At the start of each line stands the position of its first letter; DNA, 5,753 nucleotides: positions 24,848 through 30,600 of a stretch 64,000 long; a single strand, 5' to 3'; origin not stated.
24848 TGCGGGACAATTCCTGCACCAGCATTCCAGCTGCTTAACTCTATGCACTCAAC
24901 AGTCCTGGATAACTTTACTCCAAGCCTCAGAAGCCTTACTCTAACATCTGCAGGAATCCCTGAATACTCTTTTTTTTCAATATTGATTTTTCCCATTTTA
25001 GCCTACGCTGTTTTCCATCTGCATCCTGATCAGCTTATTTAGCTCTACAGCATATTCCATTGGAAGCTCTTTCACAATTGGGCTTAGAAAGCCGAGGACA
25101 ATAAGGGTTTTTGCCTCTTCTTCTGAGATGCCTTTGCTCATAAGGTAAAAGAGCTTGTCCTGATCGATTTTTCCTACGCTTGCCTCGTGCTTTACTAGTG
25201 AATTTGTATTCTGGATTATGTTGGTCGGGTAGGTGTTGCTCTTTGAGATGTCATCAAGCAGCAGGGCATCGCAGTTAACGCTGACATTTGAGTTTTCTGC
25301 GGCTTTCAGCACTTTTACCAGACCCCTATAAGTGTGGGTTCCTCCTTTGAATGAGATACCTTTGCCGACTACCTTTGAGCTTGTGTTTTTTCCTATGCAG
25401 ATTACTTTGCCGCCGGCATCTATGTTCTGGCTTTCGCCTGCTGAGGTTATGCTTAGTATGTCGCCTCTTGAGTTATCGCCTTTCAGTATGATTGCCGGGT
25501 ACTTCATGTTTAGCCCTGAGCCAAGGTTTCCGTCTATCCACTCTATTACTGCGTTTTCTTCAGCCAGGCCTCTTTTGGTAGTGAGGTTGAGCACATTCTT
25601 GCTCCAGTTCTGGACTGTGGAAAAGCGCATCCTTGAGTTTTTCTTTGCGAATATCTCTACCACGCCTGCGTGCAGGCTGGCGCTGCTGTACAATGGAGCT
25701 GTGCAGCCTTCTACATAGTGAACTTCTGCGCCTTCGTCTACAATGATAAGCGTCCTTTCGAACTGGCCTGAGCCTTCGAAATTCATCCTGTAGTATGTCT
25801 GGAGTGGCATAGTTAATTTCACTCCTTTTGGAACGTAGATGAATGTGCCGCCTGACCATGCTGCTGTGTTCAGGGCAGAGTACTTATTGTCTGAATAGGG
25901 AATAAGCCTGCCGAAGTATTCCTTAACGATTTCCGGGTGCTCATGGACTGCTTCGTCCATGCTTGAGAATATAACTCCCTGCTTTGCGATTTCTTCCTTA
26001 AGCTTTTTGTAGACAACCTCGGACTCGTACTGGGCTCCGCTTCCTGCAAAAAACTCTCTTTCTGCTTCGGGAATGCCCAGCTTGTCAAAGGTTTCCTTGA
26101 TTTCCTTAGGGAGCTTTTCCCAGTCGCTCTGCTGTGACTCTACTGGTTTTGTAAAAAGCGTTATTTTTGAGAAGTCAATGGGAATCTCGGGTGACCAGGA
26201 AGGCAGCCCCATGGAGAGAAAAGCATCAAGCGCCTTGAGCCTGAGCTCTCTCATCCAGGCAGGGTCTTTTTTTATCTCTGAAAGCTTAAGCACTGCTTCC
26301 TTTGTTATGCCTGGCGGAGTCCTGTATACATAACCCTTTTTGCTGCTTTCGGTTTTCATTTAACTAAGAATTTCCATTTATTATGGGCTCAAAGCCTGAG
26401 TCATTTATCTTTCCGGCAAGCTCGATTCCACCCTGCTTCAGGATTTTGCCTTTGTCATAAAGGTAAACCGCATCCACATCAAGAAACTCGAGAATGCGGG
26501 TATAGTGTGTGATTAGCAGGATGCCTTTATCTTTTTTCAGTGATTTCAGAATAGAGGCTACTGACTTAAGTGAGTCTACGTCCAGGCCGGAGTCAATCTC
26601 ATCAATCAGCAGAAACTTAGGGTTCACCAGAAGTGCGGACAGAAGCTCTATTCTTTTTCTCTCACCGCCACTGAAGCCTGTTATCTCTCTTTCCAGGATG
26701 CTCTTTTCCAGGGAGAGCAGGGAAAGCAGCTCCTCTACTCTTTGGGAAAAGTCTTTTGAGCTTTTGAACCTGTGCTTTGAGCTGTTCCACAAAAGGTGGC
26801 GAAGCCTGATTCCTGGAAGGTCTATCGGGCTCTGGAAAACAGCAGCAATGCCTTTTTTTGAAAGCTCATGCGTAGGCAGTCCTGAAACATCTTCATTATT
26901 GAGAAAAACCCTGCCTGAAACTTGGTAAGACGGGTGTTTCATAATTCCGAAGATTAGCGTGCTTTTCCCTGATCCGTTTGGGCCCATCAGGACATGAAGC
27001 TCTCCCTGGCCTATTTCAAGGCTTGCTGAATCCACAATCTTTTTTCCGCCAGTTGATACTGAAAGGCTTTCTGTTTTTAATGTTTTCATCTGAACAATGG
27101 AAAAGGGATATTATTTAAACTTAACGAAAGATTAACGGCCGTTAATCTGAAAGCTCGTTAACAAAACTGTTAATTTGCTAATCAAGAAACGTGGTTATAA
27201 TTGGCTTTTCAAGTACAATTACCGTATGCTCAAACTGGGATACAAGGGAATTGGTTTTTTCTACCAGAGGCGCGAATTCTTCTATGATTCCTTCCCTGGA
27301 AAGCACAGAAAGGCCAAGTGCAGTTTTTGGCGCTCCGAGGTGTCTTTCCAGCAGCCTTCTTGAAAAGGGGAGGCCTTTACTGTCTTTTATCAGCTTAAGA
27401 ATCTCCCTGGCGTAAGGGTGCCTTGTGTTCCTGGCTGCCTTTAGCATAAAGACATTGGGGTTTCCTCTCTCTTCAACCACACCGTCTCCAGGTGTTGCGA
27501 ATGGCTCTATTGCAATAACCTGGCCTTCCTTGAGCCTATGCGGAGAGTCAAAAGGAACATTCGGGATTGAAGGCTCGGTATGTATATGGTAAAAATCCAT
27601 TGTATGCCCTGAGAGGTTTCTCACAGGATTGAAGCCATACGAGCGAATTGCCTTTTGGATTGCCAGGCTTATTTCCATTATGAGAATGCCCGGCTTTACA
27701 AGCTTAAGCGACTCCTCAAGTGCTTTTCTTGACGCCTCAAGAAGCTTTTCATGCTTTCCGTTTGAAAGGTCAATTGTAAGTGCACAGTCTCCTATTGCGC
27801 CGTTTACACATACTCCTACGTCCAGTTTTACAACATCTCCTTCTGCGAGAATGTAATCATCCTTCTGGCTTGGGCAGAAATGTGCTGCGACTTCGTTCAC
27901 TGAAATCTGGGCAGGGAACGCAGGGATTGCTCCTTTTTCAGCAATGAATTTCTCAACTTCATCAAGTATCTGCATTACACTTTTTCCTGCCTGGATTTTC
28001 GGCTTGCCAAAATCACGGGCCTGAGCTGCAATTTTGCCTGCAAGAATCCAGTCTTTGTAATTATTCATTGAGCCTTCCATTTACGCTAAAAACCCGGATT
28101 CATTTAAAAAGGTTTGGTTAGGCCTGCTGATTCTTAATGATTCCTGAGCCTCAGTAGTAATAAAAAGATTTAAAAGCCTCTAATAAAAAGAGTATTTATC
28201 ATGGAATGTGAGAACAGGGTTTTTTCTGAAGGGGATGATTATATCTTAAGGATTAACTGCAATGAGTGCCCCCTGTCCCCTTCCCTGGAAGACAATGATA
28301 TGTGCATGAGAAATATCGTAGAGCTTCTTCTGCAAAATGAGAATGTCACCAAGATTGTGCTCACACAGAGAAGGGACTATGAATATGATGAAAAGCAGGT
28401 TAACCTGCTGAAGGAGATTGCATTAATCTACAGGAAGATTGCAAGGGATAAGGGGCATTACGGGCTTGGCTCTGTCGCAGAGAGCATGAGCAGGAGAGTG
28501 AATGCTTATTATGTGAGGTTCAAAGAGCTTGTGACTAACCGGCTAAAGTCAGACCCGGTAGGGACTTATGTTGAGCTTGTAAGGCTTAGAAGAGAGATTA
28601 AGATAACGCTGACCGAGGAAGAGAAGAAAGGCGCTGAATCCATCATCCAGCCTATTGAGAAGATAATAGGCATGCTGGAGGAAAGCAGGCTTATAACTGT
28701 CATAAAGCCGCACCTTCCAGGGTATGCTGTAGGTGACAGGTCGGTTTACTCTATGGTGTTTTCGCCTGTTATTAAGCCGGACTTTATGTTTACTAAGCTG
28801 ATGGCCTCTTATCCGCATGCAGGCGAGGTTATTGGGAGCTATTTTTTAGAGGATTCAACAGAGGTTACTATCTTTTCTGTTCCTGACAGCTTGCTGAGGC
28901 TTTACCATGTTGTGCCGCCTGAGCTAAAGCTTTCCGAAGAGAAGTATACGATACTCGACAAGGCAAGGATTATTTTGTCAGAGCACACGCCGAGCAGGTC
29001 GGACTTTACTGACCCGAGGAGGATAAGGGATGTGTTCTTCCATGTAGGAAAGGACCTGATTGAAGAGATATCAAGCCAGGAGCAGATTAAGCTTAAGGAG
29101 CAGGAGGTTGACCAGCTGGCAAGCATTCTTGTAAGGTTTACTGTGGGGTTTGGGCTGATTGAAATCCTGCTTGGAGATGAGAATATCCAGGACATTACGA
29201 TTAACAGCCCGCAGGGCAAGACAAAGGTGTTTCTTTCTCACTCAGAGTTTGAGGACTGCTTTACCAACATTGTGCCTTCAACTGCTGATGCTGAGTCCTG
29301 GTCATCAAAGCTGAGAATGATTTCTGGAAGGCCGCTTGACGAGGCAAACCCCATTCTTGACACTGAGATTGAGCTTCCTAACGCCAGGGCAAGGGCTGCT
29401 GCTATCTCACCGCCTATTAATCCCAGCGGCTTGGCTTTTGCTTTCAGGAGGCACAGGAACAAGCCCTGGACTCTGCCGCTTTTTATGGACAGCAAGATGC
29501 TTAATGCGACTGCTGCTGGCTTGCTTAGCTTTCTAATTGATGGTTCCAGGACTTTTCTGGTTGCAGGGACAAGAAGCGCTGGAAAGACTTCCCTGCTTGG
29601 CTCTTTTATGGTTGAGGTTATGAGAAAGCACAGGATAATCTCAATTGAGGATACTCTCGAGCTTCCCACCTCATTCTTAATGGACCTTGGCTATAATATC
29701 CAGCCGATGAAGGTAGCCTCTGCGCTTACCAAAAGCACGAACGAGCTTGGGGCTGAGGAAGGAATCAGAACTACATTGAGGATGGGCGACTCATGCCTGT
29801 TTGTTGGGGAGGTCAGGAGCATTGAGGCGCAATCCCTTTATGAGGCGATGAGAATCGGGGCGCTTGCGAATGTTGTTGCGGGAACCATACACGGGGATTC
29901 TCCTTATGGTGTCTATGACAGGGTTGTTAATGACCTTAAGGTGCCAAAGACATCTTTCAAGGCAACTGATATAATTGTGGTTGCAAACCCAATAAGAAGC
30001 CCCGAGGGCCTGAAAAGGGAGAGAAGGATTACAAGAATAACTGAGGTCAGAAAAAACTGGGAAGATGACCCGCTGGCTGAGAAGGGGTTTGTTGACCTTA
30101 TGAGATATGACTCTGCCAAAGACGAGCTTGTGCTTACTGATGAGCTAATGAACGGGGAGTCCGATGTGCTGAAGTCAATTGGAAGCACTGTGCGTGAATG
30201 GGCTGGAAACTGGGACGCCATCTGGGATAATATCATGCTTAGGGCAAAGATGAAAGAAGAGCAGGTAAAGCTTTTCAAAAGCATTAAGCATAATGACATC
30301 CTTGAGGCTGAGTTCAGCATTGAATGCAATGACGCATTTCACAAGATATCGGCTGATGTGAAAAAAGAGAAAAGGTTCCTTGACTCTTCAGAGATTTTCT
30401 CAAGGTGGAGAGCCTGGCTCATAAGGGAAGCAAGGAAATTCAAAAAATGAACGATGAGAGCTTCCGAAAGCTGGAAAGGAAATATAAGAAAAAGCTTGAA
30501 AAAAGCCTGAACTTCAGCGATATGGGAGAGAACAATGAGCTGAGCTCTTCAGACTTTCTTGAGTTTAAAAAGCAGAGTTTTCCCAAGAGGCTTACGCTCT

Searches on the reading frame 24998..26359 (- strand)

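Call 8: search_protein_families(library=pfam, max_evalue=0.00001, proteins=[window:24998-26359:-])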
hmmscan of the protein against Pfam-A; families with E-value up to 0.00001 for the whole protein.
window:24998-26359:- (453 aa): 2 families
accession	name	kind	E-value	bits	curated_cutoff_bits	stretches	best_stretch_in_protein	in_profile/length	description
PF01458.23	SUFBD_core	-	1.7e-76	257.2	27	1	192-424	3-232/232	SUF system FeS cluster assembly, SufBD core domain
PF19295.5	SufBD_N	-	7.6e-16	58.7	23.5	1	34-187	24-171/172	SufBD protein N-terminal region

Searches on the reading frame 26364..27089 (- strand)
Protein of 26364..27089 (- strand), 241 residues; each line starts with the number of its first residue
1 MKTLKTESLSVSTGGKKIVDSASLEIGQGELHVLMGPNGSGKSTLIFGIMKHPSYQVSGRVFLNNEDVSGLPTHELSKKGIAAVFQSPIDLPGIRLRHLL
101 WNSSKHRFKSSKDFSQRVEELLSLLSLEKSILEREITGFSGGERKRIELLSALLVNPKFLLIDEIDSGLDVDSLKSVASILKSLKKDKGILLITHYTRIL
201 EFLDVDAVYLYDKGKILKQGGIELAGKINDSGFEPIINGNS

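Call 50: search_protein_families(library=pfam, max_evalue=0.0001, proteins=[window:26364-27089:-])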
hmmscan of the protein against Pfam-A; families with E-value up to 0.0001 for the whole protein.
window:26364-27089:- (241 aa): 3 families
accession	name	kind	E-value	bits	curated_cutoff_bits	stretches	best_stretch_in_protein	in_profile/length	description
PF00005.33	ABC_tran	-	2.5e-24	86.9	25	1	20-164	2-134/137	ABC transporter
PF13304.12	AAA_21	-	1.1e-11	45.8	27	1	129-195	228-298/304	AAA domain, putative AbiEii toxin, Type IV TA system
PF02463.25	SMC_N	-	2.4e-10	40.7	40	1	30-204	25-206/220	RecF/RecN/SMC N terminal domain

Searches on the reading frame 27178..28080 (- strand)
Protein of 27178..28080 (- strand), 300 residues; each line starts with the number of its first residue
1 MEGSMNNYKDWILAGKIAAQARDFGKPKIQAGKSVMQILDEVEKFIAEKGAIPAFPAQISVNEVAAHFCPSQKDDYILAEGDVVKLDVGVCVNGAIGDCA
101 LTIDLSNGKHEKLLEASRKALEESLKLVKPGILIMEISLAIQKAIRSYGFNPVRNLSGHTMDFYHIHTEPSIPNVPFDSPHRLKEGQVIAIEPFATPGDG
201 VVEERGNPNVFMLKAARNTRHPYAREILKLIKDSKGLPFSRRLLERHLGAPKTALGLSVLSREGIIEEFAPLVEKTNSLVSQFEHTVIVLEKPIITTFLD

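Call 51: search_protein_families(library=pfam, max_evalue=0.0001, proteins=[window:27178-28080:-])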
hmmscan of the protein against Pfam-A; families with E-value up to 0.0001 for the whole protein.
window:27178-28080:- (300 aa): 1 family
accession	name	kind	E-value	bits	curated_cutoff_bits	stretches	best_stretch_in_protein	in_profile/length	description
PF00557.29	Peptidase_M24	-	1.4e-30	107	23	1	14-199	6-195/208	Metallopeptidase family M24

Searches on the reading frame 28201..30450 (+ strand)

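Call 8: search_protein_families(library=pfam, max_evalue=0.00001, proteins=[window:28201-30450:+])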
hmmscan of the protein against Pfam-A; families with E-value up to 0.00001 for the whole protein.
window:28201-30450:+ (749 aa): 1 family
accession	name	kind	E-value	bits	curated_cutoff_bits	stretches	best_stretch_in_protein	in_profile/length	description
PF00437.27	T2SSE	-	2.1e-11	43.6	24.9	1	412-591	106-270/370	Type II/IV secretion system protein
